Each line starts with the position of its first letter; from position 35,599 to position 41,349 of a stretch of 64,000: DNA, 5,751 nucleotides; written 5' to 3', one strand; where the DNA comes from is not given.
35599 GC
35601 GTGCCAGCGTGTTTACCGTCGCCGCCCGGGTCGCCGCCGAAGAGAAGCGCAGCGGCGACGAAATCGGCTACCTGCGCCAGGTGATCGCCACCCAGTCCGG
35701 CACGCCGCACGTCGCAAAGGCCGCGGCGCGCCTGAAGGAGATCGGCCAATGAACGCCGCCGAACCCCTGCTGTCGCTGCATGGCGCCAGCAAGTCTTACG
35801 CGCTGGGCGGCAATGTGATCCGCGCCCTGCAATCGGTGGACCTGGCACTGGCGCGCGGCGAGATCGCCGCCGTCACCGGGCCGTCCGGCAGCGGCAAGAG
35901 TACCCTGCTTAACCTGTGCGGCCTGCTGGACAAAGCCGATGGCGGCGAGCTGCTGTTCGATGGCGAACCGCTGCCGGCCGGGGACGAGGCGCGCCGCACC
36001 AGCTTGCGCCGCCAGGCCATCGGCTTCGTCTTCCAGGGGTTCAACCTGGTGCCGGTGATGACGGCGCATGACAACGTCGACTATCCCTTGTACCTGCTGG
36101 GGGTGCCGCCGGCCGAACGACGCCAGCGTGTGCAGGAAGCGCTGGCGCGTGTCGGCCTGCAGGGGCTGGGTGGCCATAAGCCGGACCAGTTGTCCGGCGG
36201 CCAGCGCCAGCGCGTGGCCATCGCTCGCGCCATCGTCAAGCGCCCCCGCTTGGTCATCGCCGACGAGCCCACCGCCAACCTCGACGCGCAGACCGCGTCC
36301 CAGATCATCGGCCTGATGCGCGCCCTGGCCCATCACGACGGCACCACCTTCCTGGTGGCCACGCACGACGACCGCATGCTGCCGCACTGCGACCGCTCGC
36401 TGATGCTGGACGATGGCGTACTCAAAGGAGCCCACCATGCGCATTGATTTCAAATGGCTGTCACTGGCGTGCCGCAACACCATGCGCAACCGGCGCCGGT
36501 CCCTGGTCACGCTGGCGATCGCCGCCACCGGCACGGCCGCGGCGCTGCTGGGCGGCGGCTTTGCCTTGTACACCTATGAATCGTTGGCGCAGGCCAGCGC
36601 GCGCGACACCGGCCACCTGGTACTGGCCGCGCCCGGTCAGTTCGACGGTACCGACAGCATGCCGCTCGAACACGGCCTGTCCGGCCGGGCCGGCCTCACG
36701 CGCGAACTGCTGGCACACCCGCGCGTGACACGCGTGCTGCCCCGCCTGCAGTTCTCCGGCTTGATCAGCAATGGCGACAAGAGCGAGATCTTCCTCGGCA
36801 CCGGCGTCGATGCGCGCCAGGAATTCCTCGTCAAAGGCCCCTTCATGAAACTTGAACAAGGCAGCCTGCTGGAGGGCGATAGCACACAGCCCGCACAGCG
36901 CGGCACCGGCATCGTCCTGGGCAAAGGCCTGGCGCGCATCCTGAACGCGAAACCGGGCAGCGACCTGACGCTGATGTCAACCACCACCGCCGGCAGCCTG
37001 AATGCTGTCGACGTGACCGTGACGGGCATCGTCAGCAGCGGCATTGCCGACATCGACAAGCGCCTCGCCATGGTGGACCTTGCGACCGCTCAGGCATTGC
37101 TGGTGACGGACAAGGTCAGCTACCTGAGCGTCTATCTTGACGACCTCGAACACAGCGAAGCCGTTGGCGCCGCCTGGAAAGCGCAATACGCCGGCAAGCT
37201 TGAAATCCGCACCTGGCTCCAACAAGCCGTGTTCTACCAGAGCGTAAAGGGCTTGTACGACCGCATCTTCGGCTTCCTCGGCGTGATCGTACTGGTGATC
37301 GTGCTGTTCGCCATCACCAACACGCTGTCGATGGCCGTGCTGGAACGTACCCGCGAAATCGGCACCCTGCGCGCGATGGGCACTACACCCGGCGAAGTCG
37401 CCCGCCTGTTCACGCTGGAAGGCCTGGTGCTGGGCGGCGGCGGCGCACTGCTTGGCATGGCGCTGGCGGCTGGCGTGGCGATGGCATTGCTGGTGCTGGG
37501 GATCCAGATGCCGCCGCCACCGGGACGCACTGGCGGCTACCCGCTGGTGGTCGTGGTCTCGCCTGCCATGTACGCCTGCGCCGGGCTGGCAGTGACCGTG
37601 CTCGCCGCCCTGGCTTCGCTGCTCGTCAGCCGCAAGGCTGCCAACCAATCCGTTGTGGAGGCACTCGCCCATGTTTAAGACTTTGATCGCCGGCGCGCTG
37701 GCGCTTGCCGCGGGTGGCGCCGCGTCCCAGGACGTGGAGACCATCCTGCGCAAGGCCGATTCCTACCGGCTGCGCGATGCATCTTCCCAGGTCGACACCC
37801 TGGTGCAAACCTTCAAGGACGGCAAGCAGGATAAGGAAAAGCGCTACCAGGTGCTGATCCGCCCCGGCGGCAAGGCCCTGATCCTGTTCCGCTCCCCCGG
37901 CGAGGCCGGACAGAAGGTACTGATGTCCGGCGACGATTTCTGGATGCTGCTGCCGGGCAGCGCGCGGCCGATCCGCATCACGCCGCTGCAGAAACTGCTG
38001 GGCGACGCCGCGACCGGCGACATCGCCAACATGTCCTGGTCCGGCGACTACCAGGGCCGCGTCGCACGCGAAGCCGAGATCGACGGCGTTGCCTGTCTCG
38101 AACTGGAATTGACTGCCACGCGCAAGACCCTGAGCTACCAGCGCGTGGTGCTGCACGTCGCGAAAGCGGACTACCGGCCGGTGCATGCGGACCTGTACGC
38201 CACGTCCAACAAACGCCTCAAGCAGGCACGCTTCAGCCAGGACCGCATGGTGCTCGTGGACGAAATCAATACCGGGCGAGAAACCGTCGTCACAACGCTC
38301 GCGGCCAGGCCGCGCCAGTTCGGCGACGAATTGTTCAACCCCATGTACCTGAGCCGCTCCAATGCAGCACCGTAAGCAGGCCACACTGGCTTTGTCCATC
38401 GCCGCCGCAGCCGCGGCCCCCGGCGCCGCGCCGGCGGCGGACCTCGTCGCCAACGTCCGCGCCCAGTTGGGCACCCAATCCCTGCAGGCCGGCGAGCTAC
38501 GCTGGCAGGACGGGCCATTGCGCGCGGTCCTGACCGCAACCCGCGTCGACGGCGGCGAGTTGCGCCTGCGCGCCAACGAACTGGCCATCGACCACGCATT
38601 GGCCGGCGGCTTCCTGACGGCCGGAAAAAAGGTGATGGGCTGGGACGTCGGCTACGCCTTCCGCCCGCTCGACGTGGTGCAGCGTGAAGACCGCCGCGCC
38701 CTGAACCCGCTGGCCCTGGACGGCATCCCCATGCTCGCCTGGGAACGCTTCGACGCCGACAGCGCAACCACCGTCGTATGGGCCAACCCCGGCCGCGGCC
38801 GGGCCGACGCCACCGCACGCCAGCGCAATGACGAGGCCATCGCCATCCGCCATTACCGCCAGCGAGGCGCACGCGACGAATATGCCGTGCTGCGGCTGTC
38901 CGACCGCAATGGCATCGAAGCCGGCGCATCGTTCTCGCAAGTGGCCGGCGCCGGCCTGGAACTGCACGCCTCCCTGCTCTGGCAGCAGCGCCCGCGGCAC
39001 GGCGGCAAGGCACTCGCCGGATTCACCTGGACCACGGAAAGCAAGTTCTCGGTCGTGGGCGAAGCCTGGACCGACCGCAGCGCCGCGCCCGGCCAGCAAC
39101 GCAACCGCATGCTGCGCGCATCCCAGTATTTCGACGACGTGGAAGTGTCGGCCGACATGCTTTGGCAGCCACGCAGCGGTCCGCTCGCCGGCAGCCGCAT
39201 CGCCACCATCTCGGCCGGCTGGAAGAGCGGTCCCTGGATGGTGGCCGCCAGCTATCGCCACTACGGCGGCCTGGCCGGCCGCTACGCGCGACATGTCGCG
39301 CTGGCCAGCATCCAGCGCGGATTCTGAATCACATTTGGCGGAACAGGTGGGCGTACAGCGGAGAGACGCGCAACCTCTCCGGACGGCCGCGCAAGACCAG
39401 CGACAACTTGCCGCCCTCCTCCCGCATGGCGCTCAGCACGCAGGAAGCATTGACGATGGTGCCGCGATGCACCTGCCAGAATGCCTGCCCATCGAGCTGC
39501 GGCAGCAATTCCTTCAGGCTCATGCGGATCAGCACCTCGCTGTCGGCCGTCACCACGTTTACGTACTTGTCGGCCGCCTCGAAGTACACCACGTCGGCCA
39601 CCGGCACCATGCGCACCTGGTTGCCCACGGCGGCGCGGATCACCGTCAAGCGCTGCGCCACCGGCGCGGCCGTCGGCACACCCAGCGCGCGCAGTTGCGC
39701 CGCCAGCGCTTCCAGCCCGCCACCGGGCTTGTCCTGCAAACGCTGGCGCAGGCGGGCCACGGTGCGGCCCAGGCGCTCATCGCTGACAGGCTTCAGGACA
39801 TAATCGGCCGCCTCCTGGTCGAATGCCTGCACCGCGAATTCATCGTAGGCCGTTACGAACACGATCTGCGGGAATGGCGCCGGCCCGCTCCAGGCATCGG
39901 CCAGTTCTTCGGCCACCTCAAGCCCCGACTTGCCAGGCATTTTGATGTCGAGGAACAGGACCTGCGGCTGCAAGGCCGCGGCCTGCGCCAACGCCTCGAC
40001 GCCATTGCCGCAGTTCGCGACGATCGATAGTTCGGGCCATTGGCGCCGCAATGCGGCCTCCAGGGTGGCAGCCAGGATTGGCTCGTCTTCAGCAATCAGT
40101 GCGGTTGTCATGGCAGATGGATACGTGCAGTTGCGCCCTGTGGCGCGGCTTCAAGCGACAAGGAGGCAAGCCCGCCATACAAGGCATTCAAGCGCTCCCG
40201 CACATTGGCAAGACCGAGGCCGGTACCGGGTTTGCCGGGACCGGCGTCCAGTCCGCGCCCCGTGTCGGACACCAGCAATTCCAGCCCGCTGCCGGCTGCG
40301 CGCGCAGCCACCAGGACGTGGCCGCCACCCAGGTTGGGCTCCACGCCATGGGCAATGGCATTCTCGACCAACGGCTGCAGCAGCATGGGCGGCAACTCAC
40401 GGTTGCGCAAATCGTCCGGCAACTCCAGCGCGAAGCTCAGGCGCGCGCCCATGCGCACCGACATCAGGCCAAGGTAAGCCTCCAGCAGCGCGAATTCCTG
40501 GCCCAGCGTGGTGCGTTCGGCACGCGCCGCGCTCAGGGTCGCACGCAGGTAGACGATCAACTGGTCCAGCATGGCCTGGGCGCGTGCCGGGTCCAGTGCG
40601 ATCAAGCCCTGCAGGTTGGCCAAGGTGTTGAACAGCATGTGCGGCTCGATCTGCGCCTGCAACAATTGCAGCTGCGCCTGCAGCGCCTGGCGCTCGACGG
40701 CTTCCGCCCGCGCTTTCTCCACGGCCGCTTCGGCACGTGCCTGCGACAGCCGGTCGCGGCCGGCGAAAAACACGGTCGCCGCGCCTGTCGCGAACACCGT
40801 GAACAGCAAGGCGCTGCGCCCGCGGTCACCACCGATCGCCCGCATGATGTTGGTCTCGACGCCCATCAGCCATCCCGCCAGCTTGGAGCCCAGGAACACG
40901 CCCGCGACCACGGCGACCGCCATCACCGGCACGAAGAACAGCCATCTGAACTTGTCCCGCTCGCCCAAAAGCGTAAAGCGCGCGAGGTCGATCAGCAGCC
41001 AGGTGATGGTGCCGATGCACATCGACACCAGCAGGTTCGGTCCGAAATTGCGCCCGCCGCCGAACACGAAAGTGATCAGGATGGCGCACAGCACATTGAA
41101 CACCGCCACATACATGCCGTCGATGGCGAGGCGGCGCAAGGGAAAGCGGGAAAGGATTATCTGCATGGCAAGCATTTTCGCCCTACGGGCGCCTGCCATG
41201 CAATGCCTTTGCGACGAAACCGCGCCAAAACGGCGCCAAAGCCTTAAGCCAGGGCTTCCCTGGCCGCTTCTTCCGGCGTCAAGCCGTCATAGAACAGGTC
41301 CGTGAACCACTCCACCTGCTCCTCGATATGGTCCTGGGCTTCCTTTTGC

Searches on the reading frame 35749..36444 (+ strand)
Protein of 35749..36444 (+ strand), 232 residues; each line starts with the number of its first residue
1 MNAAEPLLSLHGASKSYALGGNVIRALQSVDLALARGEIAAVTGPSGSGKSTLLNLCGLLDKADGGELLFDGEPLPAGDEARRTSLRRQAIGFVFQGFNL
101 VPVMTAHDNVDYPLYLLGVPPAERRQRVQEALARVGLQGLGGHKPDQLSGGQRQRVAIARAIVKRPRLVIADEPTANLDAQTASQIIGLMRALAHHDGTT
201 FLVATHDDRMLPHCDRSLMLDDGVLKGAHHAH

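Call 30: search_protein_families(library=pfam, proteins=[window:35749-36444:+], max_evalue=0.001)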
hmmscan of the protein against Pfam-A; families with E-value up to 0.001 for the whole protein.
window:35749-36444:+ (232 aa): 4 families
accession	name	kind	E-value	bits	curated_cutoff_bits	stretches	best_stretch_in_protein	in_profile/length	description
PF00005.33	ABC_tran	-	9.2e-34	117.4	25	1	27-176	1-137/137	ABC transporter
PF13304.12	AAA_21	-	1.6e-09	38.7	27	0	146-208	236-300/304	AAA domain, putative AbiEii toxin, Type IV TA system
PF02463.25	SMC_N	-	1.4e-07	31.6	40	1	144-217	133-208/220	RecF/RecN/SMC N terminal domain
PF13555.12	AAA_29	-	0.00021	21.4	27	1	34-54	19-39/61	P-loop containing region of AAA domain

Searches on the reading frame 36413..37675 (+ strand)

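Call 30: search_protein_families(library=pfam, proteins=[window:36413-37675:+], max_evalue=0.001)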
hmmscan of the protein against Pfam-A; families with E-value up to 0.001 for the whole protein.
window:36413-37675:+ (421 aa): 1 family
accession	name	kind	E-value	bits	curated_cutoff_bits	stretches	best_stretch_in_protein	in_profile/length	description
PF02687.27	FtsX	-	2.7e-16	60.1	25.5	1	288-413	2-119/120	FtsX-like permease C-terminal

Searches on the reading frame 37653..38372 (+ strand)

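Call 30: search_protein_families(library=pfam, proteins=[window:37653-38372:+], max_evalue=0.001)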
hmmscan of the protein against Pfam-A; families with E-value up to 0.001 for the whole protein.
window:37653-38372:+ (240 aa): 1 family
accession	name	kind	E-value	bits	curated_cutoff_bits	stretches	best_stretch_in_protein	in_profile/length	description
PF17131.11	LolA_like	-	7.5e-30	104.4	30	1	74-235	4-184/184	Outer membrane lipoprotein-sorting protein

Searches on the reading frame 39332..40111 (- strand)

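Call 30: search_protein_families(library=pfam, proteins=[window:39332-40111:-], max_evalue=0.001)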
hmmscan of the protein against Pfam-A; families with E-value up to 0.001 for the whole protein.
window:39332-40111:- (260 aa): 2 families
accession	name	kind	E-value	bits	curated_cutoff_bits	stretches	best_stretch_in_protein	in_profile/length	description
PF04397.21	LytTR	-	2.1e-20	73.2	22.6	1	165-259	2-95/98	LytTr DNA-binding domain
PF00072.30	Response_reg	-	3e-19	69.6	30.2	1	5-116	2-108/111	Response regulator receiver domain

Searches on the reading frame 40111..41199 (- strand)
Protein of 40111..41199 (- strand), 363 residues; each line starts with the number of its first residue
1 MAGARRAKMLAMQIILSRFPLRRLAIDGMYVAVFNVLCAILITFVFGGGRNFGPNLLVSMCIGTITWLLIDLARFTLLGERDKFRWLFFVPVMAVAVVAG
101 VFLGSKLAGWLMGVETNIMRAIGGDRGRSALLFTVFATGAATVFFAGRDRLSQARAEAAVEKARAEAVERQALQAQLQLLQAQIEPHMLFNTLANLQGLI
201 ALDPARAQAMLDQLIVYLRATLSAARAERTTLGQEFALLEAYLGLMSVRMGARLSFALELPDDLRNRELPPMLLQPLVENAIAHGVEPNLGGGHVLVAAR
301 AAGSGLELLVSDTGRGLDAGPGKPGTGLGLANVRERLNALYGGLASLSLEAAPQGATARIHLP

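Call 30: search_protein_families(library=pfam, proteins=[window:40111-41199:-], max_evalue=0.001)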
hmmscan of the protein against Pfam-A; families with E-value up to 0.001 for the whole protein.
window:40111-41199:- (363 aa): 2 families
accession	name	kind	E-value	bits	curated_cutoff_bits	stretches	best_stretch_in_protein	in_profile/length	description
PF06580.19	His_kinase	-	2.2e-20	73.1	25.2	1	175-254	1-81/81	Histidine kinase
PF02518.31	HATPase_c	-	2.5e-09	38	26.4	1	273-363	9-108/111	Histidine kinase-, DNA gyrase B-, and HSP90-like ATPase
